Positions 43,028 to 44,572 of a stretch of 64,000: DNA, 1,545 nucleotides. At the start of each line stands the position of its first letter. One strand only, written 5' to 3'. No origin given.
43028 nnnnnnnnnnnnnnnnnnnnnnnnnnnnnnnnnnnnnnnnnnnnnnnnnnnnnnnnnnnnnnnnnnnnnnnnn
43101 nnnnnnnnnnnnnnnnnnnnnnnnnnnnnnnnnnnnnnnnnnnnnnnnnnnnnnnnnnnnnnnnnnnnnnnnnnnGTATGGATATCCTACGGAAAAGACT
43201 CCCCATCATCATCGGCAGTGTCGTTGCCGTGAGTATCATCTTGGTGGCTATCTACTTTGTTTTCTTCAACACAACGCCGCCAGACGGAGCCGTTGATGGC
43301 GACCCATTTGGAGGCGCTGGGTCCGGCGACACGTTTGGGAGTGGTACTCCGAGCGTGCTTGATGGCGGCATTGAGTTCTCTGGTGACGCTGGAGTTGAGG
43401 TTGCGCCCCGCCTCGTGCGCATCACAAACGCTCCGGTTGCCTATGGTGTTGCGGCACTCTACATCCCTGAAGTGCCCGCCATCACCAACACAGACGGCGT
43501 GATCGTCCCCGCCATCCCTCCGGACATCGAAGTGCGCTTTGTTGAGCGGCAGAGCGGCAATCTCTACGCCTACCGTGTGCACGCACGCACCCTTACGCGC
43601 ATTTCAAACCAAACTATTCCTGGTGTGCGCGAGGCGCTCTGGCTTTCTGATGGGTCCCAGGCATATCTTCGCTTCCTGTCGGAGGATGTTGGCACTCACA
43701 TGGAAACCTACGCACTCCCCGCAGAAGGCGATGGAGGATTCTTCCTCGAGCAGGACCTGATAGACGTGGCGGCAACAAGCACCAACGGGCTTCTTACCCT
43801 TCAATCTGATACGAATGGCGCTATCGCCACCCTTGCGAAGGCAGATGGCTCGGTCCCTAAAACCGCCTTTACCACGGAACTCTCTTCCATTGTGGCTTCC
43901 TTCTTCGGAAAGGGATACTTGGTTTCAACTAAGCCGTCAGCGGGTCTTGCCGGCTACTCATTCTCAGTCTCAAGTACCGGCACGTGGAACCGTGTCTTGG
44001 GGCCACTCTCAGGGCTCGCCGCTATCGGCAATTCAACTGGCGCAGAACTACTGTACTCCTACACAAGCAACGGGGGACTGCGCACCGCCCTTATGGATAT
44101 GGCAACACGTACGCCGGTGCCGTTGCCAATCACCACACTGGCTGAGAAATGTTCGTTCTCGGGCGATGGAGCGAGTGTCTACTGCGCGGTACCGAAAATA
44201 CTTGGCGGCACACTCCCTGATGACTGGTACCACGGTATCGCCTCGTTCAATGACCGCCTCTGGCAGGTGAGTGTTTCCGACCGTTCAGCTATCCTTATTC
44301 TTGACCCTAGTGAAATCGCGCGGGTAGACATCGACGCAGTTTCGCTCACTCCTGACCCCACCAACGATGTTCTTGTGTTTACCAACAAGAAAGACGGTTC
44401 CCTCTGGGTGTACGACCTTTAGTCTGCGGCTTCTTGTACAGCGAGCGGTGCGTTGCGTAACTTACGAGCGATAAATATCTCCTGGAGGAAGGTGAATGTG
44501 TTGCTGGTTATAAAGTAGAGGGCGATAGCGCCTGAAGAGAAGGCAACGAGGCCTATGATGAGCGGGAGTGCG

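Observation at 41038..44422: Three-gene translationally coupled operon around a T4SS-pilin-like protein with a long Cys-rich C-terminal extension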

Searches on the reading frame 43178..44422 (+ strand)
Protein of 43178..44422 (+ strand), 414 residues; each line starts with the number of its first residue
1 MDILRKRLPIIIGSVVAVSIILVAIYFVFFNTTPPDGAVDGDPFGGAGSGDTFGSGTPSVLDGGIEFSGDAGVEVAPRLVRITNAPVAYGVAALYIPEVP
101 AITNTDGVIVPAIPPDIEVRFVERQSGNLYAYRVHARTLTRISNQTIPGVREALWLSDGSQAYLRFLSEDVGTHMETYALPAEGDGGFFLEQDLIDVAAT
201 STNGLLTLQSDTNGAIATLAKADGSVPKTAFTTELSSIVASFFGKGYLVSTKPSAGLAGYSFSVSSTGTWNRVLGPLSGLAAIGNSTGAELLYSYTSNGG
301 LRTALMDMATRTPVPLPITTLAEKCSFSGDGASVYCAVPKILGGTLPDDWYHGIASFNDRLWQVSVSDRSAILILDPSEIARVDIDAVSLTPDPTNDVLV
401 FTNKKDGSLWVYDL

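Call 3: search_protein_families(library=pfam, proteins=[window:43178-44422:+], max_evalue=1)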
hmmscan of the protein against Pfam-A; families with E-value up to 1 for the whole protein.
window:43178-44422:+ (414 aa): 0 families

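Call 15: search_protein_families(library=ncbifam, proteins=[window:43178-44422:+], max_evalue=1)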
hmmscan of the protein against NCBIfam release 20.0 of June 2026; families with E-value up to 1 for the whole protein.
window:43178-44422:+ (414 aa): 0 families

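Call 26: find_homologous_proteins(query=window:43178-44419:+)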
Query window:43178-44419:+ (414 aa): 374 proteins with E <= 0.001 among 8000 candidates; the best 120 are listed.
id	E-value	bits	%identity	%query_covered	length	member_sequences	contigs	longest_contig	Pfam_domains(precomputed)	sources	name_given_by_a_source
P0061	3.6e-268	907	100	100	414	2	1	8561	-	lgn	-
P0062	3.2e-244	828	90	100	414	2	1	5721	-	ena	-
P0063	1.1e-220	751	83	96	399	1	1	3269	-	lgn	-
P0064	4.7e-220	749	80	100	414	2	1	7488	-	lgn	-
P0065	3.3e-219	746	80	100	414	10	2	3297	-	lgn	-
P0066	1.3e-177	609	70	99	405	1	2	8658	-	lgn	-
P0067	1.6e-161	556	60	99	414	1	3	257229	-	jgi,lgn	-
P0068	5.1e-149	515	58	94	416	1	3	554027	-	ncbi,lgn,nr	ncbi:hypothetical protein K2Y00_02800 [Patescibacteria group bacterium]|nr:hypothetical protein [Pat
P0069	2.8e-148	512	57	99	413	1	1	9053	-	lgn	-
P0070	1.9e-144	500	57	94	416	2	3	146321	-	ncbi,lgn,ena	ncbi:MAG: hypothetical protein AAB440_02720 [Patescibacteria group bacterium]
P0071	1.6e-121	424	50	99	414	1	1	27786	-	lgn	-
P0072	8.9e-115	402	48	94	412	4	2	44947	-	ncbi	-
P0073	2.0e-114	401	47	99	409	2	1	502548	-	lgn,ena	-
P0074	4.7e-113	396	47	99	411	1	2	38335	-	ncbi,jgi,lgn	-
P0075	8.9e-113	396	47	99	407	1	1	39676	-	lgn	-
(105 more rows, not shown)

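Call 28: find_encoding_contigs(protein=P0061, flank=10000, max_places=3)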
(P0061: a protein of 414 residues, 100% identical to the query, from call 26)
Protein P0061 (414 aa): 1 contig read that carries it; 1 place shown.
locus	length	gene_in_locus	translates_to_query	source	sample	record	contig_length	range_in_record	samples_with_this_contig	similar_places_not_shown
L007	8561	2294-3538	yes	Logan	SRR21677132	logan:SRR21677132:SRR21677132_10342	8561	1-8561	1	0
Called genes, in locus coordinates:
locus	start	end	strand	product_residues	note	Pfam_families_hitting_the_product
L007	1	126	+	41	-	?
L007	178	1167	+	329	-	-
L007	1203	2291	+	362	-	-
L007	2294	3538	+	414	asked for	-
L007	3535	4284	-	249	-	PF02096:60KD_IMP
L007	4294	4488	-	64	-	PF00825:Ribonuclease_P (weak)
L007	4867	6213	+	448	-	PF11638:DnaA_N, PF00308:Bac_DnaA, PF01637:ATPase_2 (faint), PF01695:IstB_IS21 (weak), PF13173:AAA_14 (faint), PF08299:Bac_DnaA_C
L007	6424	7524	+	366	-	PF00712:DNA_pol3_beta, PF02767:DNA_pol3_beta_2, PF02768:DNA_pol3_beta_3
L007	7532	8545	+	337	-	PF12102:MrcB_N, PF01844:HNH (weak)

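Call 38: find_related_loci(query=A1, collection=genome_contigs, flank=10000)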
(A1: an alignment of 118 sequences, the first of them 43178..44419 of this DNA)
Query A1 (414 aa) in genome_contigs; peptide patterns used: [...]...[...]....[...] (x = any residue, [..] = any of these).
97 stretches matched a pattern; 96 encode a relative of the query (tblastn E <= 1e-3); the best 80 are kept; 80 distinct loci.
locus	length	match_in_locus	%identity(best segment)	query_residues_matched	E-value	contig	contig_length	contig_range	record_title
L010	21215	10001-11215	49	6-414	3e-119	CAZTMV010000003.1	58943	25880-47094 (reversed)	MAG TPA_asm: uncultured Candidatus Saccharibacteria bacterium isolate SRP329715_co2_40 genome assembly, contig: NODE_107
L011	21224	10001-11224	48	3-414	7e-119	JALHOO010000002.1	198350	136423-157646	MAG: Candidatus Paceibacterota bacterium isolate bin.152 c_000000000421, whole genome shotgun sequence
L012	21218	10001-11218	47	1-414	1e-118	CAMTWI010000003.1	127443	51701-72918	MAG: uncultured bacterium isolate G04_MAG_00048 genome assembly, contig: G04_MAG_00048_000000000001, whole genome shotgu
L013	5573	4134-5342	47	4-414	2e-117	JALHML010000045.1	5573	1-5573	MAG: Candidatus Paceibacterota bacterium isolate Bin_32_2_1 c_000000046621, whole genome shotgun sequence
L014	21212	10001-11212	48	6-414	8e-117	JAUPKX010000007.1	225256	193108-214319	MAG: Patescibacteria group bacterium isolate erpe_2018_pw_0hr_WHONDRS-PP48-000085_B_bin.9 scaffold_608658, whole genome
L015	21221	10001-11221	47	4-414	5e-114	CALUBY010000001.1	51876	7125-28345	MAG: uncultured bacterium isolate LGMHLTr32Z_bin.9.MAG genome assembly, contig: NODE_23_length_51876_cov_20.046699, whol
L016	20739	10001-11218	47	4-414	1e-113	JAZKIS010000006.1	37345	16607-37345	MAG: Patescibacteria group bacterium isolate ADI_DC_SW_02_SPN_11032020-bin059 DCSW02SPN_B059_0_000000000006, whole genom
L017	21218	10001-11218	46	3-414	1e-113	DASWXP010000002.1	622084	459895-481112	MAG TPA_asm: Candidatus Paceibacterota bacterium isolate SMAG_U3688 k141_7539, whole genome shotgun sequence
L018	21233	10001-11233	47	6-414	2e-111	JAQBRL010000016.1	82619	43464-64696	MAG: Parcubacteria group bacterium isolate RYN_398 scaffold_6532044, whole genome shotgun sequence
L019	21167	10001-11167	47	21-414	1e-110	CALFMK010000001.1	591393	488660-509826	MAG TPA_asm: uncultured bacterium isolate SRR6231188_bin.80_CONCOCT_v1.1_MAG genome assembly, contig: ERZ650241.1, whole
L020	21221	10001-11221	47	1-414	5e-110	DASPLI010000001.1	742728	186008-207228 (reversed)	MAG TPA_asm: Candidatus Paceibacterota bacterium isolate SMAG_U12059 k141_213345, whole genome shotgun sequence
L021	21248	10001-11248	44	6-414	1e-109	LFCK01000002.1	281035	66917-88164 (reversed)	MAG: Parcubacteria bacterium C7867-001 C7867_00020, whole genome shotgun sequence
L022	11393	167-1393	45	6-414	2e-109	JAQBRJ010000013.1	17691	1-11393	MAG: Parcubacteria group bacterium isolate RYN_396 scaffold_3571487, whole genome shotgun sequence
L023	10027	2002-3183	48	18-414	3e-109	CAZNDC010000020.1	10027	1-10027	MAG TPA_asm: uncultured Candidatus Saccharibacteria bacterium isolate SRP178908_co2_72 genome assembly, contig: NODE_410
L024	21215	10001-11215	45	1-414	1e-108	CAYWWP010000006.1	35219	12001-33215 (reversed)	MAG TPA_asm: uncultured Candidatus Saccharibacteria bacterium isolate SRP135725_co1_119 genome assembly, contig: NODE_12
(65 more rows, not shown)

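Call 40: predict_structure(alignment_id=A1)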
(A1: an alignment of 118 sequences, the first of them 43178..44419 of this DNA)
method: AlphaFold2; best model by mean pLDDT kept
length: 414 residues; sequences in the alignment: 118
mean_pLDDT: 90.9   pTM: 0.84
mean pLDDT of the five models: 90.9, 90.9, 90.1, 90.1, 89.7
residues with pLDDT >= 90: 343; 70-90: 31; 50-70: 26; < 50: 14
segments of 3 or more residues with pLDDT < 50: 36-40, 48-56
pLDDT, mean of each block of 10 residues (from residue 1): 80 96 93 51 54 50 63 96 96 97 94 96 94 96 90 95 94 92 91 92 93 96 95 96 96 95 97 97 96 96 97 96 96 97 94 93 96 98 97 97 96 98
secondary structure, 60 per line:
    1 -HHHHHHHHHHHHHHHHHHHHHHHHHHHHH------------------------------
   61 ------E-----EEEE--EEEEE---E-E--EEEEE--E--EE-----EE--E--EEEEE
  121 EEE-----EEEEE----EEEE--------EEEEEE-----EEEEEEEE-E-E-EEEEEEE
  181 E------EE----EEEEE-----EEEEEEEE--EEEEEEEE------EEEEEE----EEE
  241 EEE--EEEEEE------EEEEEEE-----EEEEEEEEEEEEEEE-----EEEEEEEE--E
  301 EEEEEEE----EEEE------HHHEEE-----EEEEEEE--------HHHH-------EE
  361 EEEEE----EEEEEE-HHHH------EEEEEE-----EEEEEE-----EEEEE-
elements in order: H2-30 E73-76 E79-83 E92-96 E116-123 E129-133 E138-141 E150-155 E161-168 E174-181 E194-198 E204-211 E214-221 E228-233 E238-243 E246-251 E258-264 E270-284 E290-297 E300-307 E312-315 E325-327 E333-339 H348-351 E359-365 E370-375 H377-380 E387-392 E398-403 E409-413

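Call 44: fold_search(model_id=the predicted structure, library=pdb)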
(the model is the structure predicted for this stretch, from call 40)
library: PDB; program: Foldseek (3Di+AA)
matches with E <= 10: 1601; with E <= 0.001: 1150
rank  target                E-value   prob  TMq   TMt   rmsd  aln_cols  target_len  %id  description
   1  3c5m_B                5.8e-10  1.00  0.53  0.57   7.9       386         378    9  Crystal structure of oligogalacturonate lyase (VPA0088) from Vibrio parahaemolyticus. Northeast Structural Genomics Co (released 2008-02-26)
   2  3c5m_A                1.3e-09  1.00  0.52  0.56   8.0       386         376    9  Crystal structure of oligogalacturonate lyase (VPA0088) from Vibrio parahaemolyticus. Northeast Structural Genomics Co (released 2008-02-26)
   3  7px8_A                2.5e-09  1.00  0.44  0.29   8.6       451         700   11  CryoEM structure of mammalian acylaminoacyl-peptidase (released 2022-05-25)
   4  7xmr_B                3.6e-09  1.00  0.50  0.62  12.1       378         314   13  CryoEM structure of the somatostatin receptor 2 (SSTR2) in complex with Gi1 and its endogeneous peptide ligand SST-14 (released 2022-08-03)
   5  8wc4_B                3.8e-09  1.00  0.47  0.56   7.5       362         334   10  Cryo-EM structure of the ZH8651-bound mTAAR1-Gs complex (released 2023-12-27)
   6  7px8_C                4.2e-09  1.00  0.42  0.28   7.6       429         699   11  CryoEM structure of mammalian acylaminoacyl-peptidase (released 2022-05-25)
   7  9j87_C                4.4e-09  1.00  0.49  0.59   6.9       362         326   11  Structure of Receptor (released 2026-02-25)
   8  1k32_A                4.6e-09  1.00  0.38  0.18  17.6       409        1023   10  Crystal structure of the tricorn protease (released 2001-12-05)
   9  9y4q_A                6.2e-09  1.00  0.45  0.59   5.8       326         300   12  Crystal structure of the human DCAF1 WDR domain in complex with OICR-40102 (released 2026-01-14)
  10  8uo1_B                7.6e-09  1.00  0.49  0.59   7.0       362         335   12  CryoEM structure of beta-2-adrenergic receptor in complex with GTP-bound Gs heterotrimer (Class Q) (released 2024-03-06)
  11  3pe7                  8.0e-09  1.00  0.46  0.50   7.8       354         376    8  Oligogalacturonate lyase in complex with manganese (released 2010-11-03)
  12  9ye4_A                1.2e-08  1.00  0.45  0.59   5.2       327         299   13  Crystal structure of the human DCAF1 WDR domain in complex with OICR-41110 (released 2025-11-12)
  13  9bhs_A                1.2e-08  1.00  0.45  0.59   5.6       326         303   13  Crystal structure of the WDR domain of human DCAF1 in complex with OICR-9939 compound (released 2024-05-01)
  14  8f8e_A                1.3e-08  1.00  0.46  0.61   5.2       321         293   13  Crystal structure of the WDR domain of human DCAF1 in complex with OICR-8268 compound (released 2023-03-01)
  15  7ufv_B                1.3e-08  1.00  0.45  0.60   5.4       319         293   12  Crystal structure of the WDR domain of human DCAF1 in complex with OICR-6766 (released 2022-05-04)
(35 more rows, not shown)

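Call 53: search_solved_structures(query=A1, max_evalue=10, show_alignments=1)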
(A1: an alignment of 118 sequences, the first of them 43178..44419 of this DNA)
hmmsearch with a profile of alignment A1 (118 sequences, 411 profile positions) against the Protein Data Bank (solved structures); distinct sequences matched with E-value up to 10: 4.
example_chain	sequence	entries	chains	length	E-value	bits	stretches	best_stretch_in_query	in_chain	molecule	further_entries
7ea4_A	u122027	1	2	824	0.12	14.7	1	334-365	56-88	D-succinylase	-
7eby_A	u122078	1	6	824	0.12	14.6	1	334-365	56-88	D-succinylase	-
8qag_A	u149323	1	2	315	0.3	13.3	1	12-119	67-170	sc-CC-6-95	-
5xy3_I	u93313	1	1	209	0.62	12.3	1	171-264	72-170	Ribosomal protein, putative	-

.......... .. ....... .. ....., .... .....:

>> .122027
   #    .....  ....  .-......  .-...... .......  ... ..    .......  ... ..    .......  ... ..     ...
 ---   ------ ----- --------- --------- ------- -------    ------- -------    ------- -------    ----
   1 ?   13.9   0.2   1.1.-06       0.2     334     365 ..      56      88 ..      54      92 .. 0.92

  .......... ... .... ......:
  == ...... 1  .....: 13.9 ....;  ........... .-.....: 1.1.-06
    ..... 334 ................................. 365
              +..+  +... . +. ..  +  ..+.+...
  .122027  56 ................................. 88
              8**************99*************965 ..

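Call 72: find_encoding_contigs(protein=P0070, flank=10000, max_places=1)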
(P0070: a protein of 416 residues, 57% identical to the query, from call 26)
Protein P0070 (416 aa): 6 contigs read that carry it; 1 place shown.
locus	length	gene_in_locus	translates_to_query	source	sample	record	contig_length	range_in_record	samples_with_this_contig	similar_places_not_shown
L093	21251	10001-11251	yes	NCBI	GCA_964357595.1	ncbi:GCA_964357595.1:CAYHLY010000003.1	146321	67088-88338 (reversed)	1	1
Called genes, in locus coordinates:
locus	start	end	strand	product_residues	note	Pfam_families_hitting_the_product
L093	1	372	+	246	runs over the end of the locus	PF00121:TIM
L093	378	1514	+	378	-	PF00162:PGK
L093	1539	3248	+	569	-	PF01368:DHH, PF02272:DHHA1, PF17768:RecJ_OB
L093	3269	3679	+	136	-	PF00075:RNase_H, PF13456:RVT_3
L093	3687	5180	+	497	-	PF13567:DUF4131, PF03772:Competence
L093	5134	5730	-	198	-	PF02777:Sod_Fe_C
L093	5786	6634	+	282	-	PF00753:Lactamase_B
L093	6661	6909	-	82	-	PF00830:Ribosomal_L28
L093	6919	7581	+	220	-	PF02163:Peptidase_M50 (weak)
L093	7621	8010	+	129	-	-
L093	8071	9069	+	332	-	-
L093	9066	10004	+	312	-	PF18895:T4SS_pilin (weak)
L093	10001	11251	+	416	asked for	-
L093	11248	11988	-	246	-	PF02096:60KD_IMP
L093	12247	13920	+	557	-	PF11638:DnaA_N, PF00308:Bac_DnaA, PF01637:ATPase_2 (faint), PF01695:IstB_IS21 (weak), PF08299:Bac_DnaA_C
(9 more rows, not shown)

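Call 73: find_encoding_contigs(protein=P0071, flank=10000, max_places=1)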
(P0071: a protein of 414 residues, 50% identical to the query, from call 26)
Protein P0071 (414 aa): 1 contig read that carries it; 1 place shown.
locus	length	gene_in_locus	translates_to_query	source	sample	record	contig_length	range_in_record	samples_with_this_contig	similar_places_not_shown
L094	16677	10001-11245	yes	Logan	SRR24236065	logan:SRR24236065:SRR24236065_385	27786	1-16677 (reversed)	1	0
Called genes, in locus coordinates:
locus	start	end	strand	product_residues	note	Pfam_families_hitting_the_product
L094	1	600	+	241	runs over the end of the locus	PF02463:SMC_N (faint), PF00005:ABC_tran, PF13304:AAA_21 (weak)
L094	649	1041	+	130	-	-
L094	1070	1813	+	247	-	PF00121:TIM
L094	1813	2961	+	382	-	PF00162:PGK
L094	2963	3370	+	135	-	PF00075:RNase_H, PF13456:RVT_3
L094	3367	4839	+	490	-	PF13567:DUF4131, PF03772:Competence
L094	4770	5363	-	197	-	PF02777:Sod_Fe_C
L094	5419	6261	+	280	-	PF25281:MBL_MAP1B (weak), PF00753:Lactamase_B, PF12706:Lactamase_B_2 (weak)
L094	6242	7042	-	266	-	-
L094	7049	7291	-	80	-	PF00830:Ribosomal_L28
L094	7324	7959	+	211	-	PF02163:Peptidase_M50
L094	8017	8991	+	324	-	-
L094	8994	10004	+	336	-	-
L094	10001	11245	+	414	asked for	-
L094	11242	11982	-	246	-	PF02096:60KD_IMP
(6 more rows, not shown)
